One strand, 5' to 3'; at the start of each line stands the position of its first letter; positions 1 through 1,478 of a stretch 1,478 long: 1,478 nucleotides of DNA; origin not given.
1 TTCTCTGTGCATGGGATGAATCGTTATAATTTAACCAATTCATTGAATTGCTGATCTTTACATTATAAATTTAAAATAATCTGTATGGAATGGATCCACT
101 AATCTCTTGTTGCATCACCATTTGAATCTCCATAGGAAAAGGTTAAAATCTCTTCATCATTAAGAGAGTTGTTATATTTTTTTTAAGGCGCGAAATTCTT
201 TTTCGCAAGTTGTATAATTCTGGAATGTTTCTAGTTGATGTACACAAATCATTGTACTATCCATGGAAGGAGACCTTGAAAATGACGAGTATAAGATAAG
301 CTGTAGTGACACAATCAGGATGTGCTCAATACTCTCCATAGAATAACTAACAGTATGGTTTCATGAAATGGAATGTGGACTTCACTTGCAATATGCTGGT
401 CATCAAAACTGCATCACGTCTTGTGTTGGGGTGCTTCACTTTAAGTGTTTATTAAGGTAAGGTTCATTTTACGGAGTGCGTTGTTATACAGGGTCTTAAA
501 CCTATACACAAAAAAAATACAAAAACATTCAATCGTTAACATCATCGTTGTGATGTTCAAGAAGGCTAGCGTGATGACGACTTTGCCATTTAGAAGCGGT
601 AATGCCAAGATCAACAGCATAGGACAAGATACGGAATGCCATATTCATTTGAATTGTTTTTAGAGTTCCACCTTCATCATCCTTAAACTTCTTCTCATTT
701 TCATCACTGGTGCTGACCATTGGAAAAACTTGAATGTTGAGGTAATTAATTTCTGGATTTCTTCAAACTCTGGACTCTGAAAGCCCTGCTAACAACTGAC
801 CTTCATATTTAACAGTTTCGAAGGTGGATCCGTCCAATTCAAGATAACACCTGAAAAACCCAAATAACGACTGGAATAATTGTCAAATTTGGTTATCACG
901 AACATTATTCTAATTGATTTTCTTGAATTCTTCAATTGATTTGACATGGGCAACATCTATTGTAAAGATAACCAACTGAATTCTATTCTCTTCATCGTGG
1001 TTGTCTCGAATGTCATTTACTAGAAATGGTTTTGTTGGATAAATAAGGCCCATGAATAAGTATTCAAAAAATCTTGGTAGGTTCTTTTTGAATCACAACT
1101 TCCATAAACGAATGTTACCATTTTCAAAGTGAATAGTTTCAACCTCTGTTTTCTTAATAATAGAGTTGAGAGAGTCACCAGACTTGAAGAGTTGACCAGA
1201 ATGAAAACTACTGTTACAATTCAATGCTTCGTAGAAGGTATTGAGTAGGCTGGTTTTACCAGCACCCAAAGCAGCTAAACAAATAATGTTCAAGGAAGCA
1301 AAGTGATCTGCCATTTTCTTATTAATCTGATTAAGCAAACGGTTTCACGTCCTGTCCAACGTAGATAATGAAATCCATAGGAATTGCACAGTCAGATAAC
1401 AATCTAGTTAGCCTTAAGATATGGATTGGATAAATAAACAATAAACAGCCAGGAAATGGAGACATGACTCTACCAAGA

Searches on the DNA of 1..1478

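Call 40: search_rna_families(source=window, threshold=evalue, max_evalue=1)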
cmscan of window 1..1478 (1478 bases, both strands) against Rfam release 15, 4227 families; matches with E-value up to 1: 0.
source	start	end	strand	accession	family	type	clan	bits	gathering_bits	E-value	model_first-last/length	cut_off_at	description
